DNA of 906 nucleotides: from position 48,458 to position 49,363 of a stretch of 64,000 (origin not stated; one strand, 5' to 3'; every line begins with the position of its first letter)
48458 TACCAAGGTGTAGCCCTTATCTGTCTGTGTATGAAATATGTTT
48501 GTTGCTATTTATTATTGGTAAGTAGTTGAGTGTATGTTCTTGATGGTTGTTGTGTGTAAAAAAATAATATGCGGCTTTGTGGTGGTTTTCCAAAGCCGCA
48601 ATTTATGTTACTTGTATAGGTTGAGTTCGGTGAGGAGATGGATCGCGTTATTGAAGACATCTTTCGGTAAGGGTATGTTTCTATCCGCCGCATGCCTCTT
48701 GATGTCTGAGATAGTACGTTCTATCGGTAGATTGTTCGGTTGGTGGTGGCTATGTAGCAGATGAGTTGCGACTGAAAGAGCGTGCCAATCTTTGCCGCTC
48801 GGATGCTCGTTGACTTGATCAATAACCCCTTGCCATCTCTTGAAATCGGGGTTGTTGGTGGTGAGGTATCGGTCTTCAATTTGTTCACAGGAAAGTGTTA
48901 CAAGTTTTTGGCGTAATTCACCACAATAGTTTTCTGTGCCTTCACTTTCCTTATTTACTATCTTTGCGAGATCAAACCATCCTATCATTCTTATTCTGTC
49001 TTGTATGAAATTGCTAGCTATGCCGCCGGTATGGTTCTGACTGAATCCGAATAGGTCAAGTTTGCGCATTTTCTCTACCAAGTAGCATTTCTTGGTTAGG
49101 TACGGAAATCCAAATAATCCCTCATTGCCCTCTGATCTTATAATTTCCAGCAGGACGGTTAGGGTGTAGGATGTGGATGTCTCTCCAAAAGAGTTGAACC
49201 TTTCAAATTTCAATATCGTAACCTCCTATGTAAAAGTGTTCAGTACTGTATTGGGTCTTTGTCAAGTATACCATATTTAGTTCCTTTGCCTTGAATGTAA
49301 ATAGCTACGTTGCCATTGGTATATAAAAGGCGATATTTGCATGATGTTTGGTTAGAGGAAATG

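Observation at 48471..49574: Unknown 201-aa gene inserted antisense inside the ribosomal-protein gene block between rplP and rpmC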

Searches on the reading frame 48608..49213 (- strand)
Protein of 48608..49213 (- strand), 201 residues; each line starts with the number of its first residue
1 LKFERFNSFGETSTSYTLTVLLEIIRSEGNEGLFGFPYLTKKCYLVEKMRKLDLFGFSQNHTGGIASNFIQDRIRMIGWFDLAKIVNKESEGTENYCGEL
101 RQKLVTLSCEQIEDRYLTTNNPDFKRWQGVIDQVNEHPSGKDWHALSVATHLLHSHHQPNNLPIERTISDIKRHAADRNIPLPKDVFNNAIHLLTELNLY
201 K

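Call 3: search_protein_families(library=pfam, proteins=[window:48608-49213:-], max_evalue=10)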
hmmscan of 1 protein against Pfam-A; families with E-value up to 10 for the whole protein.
window:48608-49213:- (201 aa): 0 families
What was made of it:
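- On DarG antitoxin (DarTG system): The 201-aa protein has no Macro domain match (call 3).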

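Call 4: search_protein_families(library=ncbifam, proteins=[window:48608-49213:-], max_evalue=10)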
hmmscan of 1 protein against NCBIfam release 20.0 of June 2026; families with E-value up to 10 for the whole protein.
window:48608-49213:- (201 aa): 0 families

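Call 5: search_protein_families(library=padloc, proteins=[window:48608-49213:-], max_evalue=10)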
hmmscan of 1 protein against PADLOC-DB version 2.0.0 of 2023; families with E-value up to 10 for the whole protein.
window:48608-49213:- (201 aa): 0 families

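Call 6: search_protein_families(library=phrogs, proteins=[window:48608-49213:-], max_evalue=10)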
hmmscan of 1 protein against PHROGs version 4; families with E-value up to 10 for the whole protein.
window:48608-49213:- (201 aa): 1 family
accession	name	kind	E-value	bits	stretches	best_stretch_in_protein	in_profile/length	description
phrog_8145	-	unknown function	0.073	14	1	64-114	94-145/192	-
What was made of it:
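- No family match (calls 3-6).
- Tried and rejected: PHROGs gave only phrog_8145 at E 0.073, which I treated as noise (calls 3-6).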

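Call 7: find_homologous_proteins(query=window:48608-49213:-, max_evalue=0.01)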
Query window:48608-49213:- (201 aa): 11 proteins with E <= 0.01 among 51 candidates.
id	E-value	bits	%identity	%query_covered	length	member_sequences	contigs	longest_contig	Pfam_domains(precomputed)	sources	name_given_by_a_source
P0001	1.7e-116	405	90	100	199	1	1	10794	-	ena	-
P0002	8.3e-81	289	100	63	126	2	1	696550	-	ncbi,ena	-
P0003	7.0e-68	246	57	100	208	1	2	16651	-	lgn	-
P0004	3.9e-60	221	54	94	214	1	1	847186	-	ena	-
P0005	1.4e-59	219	54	94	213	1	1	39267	-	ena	-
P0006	9.1e-42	161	46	100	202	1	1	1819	-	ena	-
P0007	1.8e-38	150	44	100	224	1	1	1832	-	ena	-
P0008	5.1e-38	149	44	99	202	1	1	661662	-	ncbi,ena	-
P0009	3.5e-35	140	42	100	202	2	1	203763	-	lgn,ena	-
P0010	1.9e-34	137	39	99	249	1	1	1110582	-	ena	-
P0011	1.7e-33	134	42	100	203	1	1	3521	-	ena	-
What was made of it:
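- One public annotation calls only a 126-aa fragment of it (P0002, call 7).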

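Call 9: find_encoding_contigs(protein=P0002, flank=8000, max_places=3)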
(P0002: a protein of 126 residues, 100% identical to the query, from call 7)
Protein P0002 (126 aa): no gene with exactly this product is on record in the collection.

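Call 10: find_encoding_contigs(protein=P0004, flank=8000, max_places=3)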
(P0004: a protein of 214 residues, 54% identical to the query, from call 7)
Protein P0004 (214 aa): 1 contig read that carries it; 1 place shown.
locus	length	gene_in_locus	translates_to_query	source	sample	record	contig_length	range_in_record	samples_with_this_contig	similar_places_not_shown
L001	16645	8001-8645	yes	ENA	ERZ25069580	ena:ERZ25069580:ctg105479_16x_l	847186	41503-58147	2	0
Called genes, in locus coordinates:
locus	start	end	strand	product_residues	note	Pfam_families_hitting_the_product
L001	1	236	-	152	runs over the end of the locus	-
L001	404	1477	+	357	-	PF13936:HTH_38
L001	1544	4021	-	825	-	PF03477:ATP-cone (weak), PF00317:Ribonuc_red_lgN, PF02867:Ribonuc_red_lgC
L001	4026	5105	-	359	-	PF00268:Ribonuc_red_sm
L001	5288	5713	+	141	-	PF13274:SocA_Panacea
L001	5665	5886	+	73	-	-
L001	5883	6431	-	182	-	PF00281:Ribosomal_L5, PF00673:Ribosomal_L5_C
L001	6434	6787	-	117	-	PF17136:ribosomal_L24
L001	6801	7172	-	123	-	PF00238:Ribosomal_L14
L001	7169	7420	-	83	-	PF00366:Ribosomal_S17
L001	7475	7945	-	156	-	-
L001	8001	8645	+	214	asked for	-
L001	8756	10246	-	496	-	PF01520:Amidase_3, PF13860:FlgD_ig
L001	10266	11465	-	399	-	-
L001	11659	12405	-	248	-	-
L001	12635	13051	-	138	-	PF00252:Ribosomal_L16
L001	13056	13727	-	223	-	PF07650:KH_2, PF00189:Ribosomal_S3_C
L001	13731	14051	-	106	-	PF00237:Ribosomal_L22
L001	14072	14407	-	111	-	PF00203:Ribosomal_S19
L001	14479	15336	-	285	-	PF00181:Ribosomal_L2_N, PF03947:Ribosomal_L2_C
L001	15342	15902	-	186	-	PF00276:Ribosomal_L23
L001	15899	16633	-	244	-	PF00573:Ribosomal_L4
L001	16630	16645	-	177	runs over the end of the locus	PF00297:Ribosomal_L3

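Call 11: find_encoding_contigs(protein=P0008, flank=8000, max_places=3)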
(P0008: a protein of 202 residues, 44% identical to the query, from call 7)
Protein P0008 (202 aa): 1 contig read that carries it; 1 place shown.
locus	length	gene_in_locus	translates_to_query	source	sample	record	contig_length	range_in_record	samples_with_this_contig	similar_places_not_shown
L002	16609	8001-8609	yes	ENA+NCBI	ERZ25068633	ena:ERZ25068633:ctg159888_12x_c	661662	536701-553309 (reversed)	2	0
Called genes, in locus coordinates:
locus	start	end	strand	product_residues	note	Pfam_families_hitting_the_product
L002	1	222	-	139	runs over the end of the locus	-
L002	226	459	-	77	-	-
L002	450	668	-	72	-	-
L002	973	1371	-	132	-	-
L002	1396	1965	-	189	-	-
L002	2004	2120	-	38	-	-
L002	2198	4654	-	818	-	PF03477:ATP-cone (weak), PF00317:Ribonuc_red_lgN, PF02867:Ribonuc_red_lgC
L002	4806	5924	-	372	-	PF00268:Ribonuc_red_sm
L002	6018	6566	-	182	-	PF00281:Ribosomal_L5, PF00673:Ribosomal_L5_C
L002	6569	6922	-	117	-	PF00467:KOW (weak), PF17136:ribosomal_L24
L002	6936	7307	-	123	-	PF00238:Ribosomal_L14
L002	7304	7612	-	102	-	PF00366:Ribosomal_S17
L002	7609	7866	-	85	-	-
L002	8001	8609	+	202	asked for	-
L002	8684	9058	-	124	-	PF00252:Ribosomal_L16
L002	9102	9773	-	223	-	PF07650:KH_2, PF00189:Ribosomal_S3_C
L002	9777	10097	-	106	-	PF00237:Ribosomal_L22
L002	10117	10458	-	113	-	PF00203:Ribosomal_S19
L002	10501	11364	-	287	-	PF00181:Ribosomal_L2_N, PF03947:Ribosomal_L2_C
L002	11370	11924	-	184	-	PF00276:Ribosomal_L23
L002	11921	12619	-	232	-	PF00573:Ribosomal_L4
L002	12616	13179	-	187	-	PF00297:Ribosomal_L3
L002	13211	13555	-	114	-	PF00338:Ribosomal_S10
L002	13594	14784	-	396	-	PF00009:GTP_EFTU, PF03144:GTP_EFTU_D2, PF03143:GTP_EFTU_D3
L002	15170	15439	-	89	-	-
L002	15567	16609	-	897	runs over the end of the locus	PF00005:ABC_tran (faint), PF02463:SMC_N (faint), PF13191:AAA_16 (faint), PF13555:AAA_29 (faint), PF13304:AAA_21 (faint), PF17760:UvrA_inter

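Call 16: find_related_loci(query=A1, collection=genome_contigs, flank=8000)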
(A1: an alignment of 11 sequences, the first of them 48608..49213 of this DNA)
Query A1 (201 aa) in genome_contigs; peptide patterns used: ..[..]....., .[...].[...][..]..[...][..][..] (x = any residue, [..] = any of these).
62 stretches matched a pattern; 1 encode a relative of the query (tblastn E <= 1e-3); 1 distinct loci.
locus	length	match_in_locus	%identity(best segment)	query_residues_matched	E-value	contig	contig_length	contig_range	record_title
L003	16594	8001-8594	43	1-199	9e-47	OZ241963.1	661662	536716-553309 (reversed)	MAG: Candidatus Paceibacterota bacterium isolate a4431f2c-c61a-43fb-9f92-c5996bac4907 genome assembly, chromosome: 1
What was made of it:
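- The organism is Candidatus Paceibacterota (call 16).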

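Call 17: find_encoding_contigs(protein=P0010, flank=8000, max_places=3)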
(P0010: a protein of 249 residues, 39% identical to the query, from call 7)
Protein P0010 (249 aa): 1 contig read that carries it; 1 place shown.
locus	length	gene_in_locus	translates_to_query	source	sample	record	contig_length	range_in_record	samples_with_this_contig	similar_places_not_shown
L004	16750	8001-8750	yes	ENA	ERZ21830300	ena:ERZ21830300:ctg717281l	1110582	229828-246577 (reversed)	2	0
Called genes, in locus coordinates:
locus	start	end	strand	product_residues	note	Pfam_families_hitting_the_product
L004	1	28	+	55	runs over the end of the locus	-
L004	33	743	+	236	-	-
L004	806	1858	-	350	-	PF00675:Peptidase_M16, PF05193:Peptidase_M16_C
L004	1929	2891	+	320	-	-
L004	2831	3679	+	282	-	PF02592:Vut_1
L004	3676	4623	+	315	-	PF07313:AmiA-like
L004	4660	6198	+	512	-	PF02384:N6_Mtase, PF07669:Eco57I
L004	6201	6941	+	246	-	-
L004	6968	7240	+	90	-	-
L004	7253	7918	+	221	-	-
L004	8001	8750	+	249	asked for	-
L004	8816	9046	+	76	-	-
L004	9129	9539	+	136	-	-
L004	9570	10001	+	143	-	PF02985:HEAT (faint), PF01816:LRV (faint)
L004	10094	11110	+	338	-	PF06723:MreB_Mbl, PF14450:FtsA, PF25229:Salactin (weak)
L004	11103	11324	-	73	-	PF14373:Imm_superinfect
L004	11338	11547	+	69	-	-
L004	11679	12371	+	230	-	-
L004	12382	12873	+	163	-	-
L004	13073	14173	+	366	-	-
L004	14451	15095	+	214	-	-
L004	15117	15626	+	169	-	-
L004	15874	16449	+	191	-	-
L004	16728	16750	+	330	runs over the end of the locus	-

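Call 18: find_encoding_contigs(protein=P0009, flank=8000, max_places=3)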
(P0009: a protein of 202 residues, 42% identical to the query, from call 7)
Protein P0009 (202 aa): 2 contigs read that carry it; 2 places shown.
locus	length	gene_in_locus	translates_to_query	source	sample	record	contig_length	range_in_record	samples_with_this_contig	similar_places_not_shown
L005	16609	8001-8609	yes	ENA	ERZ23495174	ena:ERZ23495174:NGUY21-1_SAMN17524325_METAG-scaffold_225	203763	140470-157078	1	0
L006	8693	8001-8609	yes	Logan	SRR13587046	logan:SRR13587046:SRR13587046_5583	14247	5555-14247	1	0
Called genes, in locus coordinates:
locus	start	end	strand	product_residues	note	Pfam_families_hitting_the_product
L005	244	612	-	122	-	-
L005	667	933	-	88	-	-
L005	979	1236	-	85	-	-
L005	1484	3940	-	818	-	PF03477:ATP-cone (weak), PF00317:Ribonuc_red_lgN, PF02867:Ribonuc_red_lgC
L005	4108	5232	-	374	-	PF00268:Ribonuc_red_sm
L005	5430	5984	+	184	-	PF13274:SocA_Panacea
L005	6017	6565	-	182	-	PF00281:Ribosomal_L5, PF00673:Ribosomal_L5_C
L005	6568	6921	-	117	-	PF00467:KOW (weak), PF17136:ribosomal_L24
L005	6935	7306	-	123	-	PF00238:Ribosomal_L14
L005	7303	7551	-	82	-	PF00366:Ribosomal_S17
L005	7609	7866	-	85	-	-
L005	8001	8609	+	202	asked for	-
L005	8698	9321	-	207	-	PF12762:DDE_Tnp_IS1595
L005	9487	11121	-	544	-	PF01520:Amidase_3, PF13860:FlgD_ig (weak)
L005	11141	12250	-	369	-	-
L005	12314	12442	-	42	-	-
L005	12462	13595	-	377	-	PF26549:Tricorn_N (faint), PF26550:Tricorn_2nd (faint)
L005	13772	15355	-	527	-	PF01520:Amidase_3, PF13860:FlgD_ig (weak)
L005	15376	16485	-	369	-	PF26549:Tricorn_N (faint)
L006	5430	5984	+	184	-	PF13274:SocA_Panacea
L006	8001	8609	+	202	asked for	-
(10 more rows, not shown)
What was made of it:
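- Closest known: Panacea / SocA / DUF4065 antitoxin domain. Same: True Panacea genes sit antisense at the other break of the same ribosomal cluster, between rplE and the RNR genes, in relatives L001 and L005 (calls 10, 18).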

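Call 20: search_protein_representatives(protein=window:48608-49213:-)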
Query: 201 residues. Proteins with E-value up to 0.001 (for the whole library): 3; up to 1e-10: 3; up to 1e-30: 2. The best 3 are listed.
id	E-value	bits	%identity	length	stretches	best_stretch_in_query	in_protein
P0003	2.2e-68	246.4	59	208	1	1-201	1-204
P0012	2.9e-38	148.0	51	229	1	2-155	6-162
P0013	3.7e-29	118.3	57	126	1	91-201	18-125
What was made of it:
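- Tried and rejected: A full-library phmmer search found only 3 representatives (call 20).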

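Call 24: predict_structure(alignment_id=A1)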
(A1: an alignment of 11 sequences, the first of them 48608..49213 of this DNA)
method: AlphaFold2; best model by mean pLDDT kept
length: 201 residues; sequences in the alignment: 11
mean_pLDDT: 81.4   pTM: 0.81
mean pLDDT of the five models: 81.4, 80.4, 49.8, 45.8, 41.5
residues with pLDDT >= 90: 54; 70-90: 123; 50-70: 22; < 50: 2
segments of 3 or more residues with pLDDT < 50: none
pLDDT, mean of each block of 10 residues (from residue 1): 70 81 85 80 90 72 56 74 75 77 78 73 88 92 91 82 87 92 93 94 73
secondary structure, 60 per line:
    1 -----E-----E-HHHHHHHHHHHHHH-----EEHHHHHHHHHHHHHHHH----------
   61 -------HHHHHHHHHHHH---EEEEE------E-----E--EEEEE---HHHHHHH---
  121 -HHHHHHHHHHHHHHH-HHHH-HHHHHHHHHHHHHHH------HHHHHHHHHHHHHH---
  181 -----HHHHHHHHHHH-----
elements in order: H14-27 H35-50 H68-79 E83-87 E103-107 H111-117 H122-136 H138-141 H143-157 H164-177 H186-196
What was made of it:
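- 48608..49213 (-): The 201-aa orphan gene (TTG start, TAA stop). The predicted protein has an N-terminal winged helix and a C-terminal helical bundle, a DarG C-terminal-domain / Panacea-like fold. AF2 model pLDDT 81, pTM 0.81 (call 24).
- On DarG antitoxin (DarTG system): The model is a winged helix plus bundle only (call 24).
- AF2 model, pLDDT 81.4, pTM 0.81 (call 24). Only 2 of 5 AF2 models were confident, and the alignment has 11 sequences (call 24). The predicted fold is confident (call 24).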

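Call 26: find_encoding_contigs(protein=P0003, flank=8000, max_places=3)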
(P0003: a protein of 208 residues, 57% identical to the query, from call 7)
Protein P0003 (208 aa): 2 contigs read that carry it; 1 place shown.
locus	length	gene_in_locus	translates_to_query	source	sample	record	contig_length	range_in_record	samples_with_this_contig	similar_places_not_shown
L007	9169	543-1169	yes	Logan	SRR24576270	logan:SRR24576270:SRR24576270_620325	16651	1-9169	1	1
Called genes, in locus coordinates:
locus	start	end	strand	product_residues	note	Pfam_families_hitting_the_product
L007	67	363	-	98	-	PF00831:Ribosomal_L29 (weak)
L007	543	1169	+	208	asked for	-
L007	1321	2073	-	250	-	-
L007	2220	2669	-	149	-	PF00252:Ribosomal_L16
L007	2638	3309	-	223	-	PF07650:KH_2, PF00189:Ribosomal_S3_C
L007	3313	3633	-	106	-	PF00237:Ribosomal_L22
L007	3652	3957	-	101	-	PF00203:Ribosomal_S19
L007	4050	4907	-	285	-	PF00181:Ribosomal_L2_N, PF03947:Ribosomal_L2_C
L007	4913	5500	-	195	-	PF00276:Ribosomal_L23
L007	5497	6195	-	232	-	PF00573:Ribosomal_L4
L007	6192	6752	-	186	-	PF00297:Ribosomal_L3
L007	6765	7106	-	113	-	PF00338:Ribosomal_S10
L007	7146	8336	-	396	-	PF00009:GTP_EFTU, PF03144:GTP_EFTU_D2, PF03143:GTP_EFTU_D3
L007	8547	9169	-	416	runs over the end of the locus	PF01555:N6_N4_Mtase, PF01844:HNH, PF14279:HNH_5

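Call 27: find_encoding_contigs(protein=P0001, flank=8000, max_places=3)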
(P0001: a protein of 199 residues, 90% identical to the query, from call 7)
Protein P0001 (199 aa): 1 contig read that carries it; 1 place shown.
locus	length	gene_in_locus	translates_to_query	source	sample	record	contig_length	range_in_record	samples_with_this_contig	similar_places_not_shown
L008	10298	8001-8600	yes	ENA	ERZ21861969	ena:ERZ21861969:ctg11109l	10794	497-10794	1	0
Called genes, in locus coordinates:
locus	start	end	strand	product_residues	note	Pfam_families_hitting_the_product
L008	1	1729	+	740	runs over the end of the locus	?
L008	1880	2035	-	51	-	-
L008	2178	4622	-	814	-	PF03477:ATP-cone (weak), PF00317:Ribonuc_red_lgN, PF02867:Ribonuc_red_lgC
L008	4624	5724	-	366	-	PF00268:Ribonuc_red_sm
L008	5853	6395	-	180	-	PF00281:Ribosomal_L5, PF00673:Ribosomal_L5_C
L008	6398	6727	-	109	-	PF17136:ribosomal_L24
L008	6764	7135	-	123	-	PF00238:Ribosomal_L14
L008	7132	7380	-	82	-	PF00366:Ribosomal_S17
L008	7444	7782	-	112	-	-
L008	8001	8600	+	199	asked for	-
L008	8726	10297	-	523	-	?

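Call 28: find_encoding_contigs(protein=P0005, flank=8000, max_places=3)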
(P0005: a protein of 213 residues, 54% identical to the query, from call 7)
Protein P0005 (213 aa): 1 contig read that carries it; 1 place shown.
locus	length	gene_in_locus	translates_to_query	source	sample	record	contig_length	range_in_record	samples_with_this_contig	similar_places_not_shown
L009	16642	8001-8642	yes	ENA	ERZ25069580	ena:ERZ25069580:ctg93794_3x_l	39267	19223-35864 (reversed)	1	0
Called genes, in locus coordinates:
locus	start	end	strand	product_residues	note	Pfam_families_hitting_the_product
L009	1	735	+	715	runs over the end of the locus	PF17191:RecG_wedge, PF00270:DEAD, PF04851:ResIII, PF00271:Helicase_C, PF19833:RecG_dom3_C (weak)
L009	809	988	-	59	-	-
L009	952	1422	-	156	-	-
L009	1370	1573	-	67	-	-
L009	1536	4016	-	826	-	PF03477:ATP-cone (weak), PF00317:Ribonuc_red_lgN, PF02867:Ribonuc_red_lgC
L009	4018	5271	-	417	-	PF00268:Ribonuc_red_sm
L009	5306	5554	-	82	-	-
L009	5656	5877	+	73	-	-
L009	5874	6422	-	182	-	PF00281:Ribosomal_L5, PF00673:Ribosomal_L5_C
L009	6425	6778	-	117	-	PF17136:ribosomal_L24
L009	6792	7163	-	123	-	PF00238:Ribosomal_L14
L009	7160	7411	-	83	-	PF00366:Ribosomal_S17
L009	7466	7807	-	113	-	-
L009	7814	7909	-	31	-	-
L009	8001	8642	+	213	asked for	-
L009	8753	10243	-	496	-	PF01520:Amidase_3, PF13860:FlgD_ig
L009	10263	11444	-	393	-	-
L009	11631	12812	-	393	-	-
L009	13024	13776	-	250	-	-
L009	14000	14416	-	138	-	PF00252:Ribosomal_L16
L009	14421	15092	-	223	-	PF07650:KH_2, PF00189:Ribosomal_S3_C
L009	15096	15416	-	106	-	PF00237:Ribosomal_L22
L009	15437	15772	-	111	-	PF00203:Ribosomal_S19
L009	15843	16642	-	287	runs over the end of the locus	PF00181:Ribosomal_L2_N, PF03947:Ribosomal_L2_C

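Call 31: search_solved_structures(query=A1, max_evalue=10, show_alignments=2)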
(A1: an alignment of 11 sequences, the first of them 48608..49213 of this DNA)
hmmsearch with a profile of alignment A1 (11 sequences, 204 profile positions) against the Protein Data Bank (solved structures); distinct sequences matched with E-value up to 10: 0.

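Call 36: fold_search(model_id=the predicted structure, library=pdb)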
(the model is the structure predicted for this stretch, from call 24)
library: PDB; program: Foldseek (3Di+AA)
matches with E <= 10: 424; with E <= 0.001: 0
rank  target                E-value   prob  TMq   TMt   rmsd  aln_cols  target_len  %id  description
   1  4pgg_A                6.3e-02  0.72  0.28  0.17  17.0       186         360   13  Caffeic acid O-methyltransferase from Sorghum bicolor (released 2014-07-02)
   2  5z7b_A                8.2e-02  0.47  0.26  0.27  16.9       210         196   11  Crystal structure of the VanR transcription factor in complex with vanillate (released 2018-08-29)
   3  1kyw_C                9.1e-02  0.63  0.28  0.17  16.4       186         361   16  Crystal Structure Analysis of Caffeic Acid/5-hydroxyferulic acid 3/5-O-methyltransferase in complex with 5-hydroxyconi (released 2002-08-28)
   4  5z7b_B                9.1e-02  0.54  0.28  0.29  16.4       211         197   12  Crystal structure of the VanR transcription factor in complex with vanillate (released 2018-08-29)
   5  1kyw_A                1.1e-01  0.60  0.28  0.18  16.2       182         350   16  Crystal Structure Analysis of Caffeic Acid/5-hydroxyferulic acid 3/5-O-methyltransferase in complex with 5-hydroxyconi (released 2002-08-28)
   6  6abt_A                1.3e-01  0.80  0.27  0.46   8.8       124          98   17  Crystal structure of transcription factor from Listeria monocytogenes (released 2019-06-05)
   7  4pgh_D                1.4e-01  0.47  0.27  0.17  16.6       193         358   14  Caffeic acid O-methyltransferase from Sorghum bicolor (released 2014-07-02)
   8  6iwt_A                1.4e-01  0.44  0.27  0.18  16.4       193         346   16  Crystal structure of methyltransferase COMT-S in P. praeruptorum (released 2019-04-03)
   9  7d58_O                1.5e-01  0.15  0.19  0.10  23.4       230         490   10  cryo-EM structure of human RNA polymerase III in elongating state (released 2021-02-17)
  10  6abq_B                1.6e-01  0.51  0.22  0.37   9.7       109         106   23  Crystal structure of transcription factor from Listeria monocytogenes (released 2019-06-05)
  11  5x11_G                1.7e-01  0.21  0.21  0.23  16.8       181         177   13  Crystal structure of Bacillus subtilis PadR in complex with operator DNA (released 2017-11-22)
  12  8e4y                  2.1e-01  0.16  0.18  0.08  13.7       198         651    8  Cryo-EM structure of human glycerol-3-phosphate acyltransferase 1 (GPAT1) in complex with 2-oxohexadecyl-CoA (released 2022-12-21)
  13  7a6h_O                2.2e-01  0.16  0.19  0.09  22.8       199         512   10  Cryo-EM structure of human apo RNA Polymerase III (released 2021-02-03)
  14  7yk3_B                2.5e-01  0.98  0.60  0.63   5.5       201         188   11  Crystal structure of DarTG toxin-antitoxin complex from Mycobacterium tuberculosis (released 2023-05-31)
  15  1fp1                  2.5e-01  0.25  0.28  0.18  18.5       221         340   14  CRYSTAL STRUCTURE ANALYSIS OF CHALCONE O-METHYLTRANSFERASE (released 2001-03-07)
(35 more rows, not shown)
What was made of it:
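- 48608..49213 (-): Foldseek 7yk3_B TM 0.60/0.63 (call 36).
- On DarG antitoxin (DarTG system): Foldseek 7yk3_B probability 0.98 (call 36).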

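Call 40: find_homologous_proteins(query=A1, max_evalue=1)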
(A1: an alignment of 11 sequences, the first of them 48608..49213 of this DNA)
Query A1 (11 sequences) (201 aa, profile of the alignment): 18 proteins with E <= 1 among 1427 candidates.
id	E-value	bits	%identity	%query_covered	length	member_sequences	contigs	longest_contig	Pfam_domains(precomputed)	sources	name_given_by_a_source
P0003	1.7e-98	346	57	100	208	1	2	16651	-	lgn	-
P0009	3.4e-97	342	42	100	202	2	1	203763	-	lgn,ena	-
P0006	1.0e-96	340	46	100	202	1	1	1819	-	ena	-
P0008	3.5e-96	339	44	99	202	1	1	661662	-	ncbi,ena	-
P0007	2.5e-95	336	44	100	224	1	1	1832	-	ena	-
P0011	8.6e-93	327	42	100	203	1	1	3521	-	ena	-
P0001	7.0e-92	324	90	100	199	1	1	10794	-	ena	-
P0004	1.2e-90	320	54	94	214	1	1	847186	-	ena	-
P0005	2.7e-90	319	54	94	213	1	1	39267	-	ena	-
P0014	2.8e-87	309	39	100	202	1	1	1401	-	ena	-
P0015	9.8e-87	308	53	97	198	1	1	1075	-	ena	-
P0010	1.7e-82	294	39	99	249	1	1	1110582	-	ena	-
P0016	2.7e-81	290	41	100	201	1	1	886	-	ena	-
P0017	6.4e-80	285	44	99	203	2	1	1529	-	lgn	-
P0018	4.1e-75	270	40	100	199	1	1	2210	-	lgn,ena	-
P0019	7.5e-74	266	39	100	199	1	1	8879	-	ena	-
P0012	3.7e-67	244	39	99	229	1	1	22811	-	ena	-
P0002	5.5e-49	184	100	63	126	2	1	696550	-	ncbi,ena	-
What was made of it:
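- Tried and rejected: A profile search found 18 members and nothing beyond the family (call 40).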

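Call 41: find_homologous_proteins(query=L005:5430-5984:+, max_evalue=0.001)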
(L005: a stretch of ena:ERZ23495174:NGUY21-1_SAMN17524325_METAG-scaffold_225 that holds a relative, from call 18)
Query L005:5430-5984:+ (184 aa): 6 proteins with E <= 0.001 among 114 candidates.
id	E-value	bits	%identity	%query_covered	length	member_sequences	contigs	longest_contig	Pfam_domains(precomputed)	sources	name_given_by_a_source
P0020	4.0e-104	364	95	94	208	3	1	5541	PF13274.12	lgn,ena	-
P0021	4.8e-85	302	80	93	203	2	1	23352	PF13274.12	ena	-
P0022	4.5e-73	263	72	91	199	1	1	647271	PF13274.12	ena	-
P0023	5.7e-72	259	70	91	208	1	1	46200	PF13274.12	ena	-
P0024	2.7e-71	257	69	92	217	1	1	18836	PF13274.12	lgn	-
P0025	2.5e-39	153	74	53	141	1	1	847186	PF13274.12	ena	-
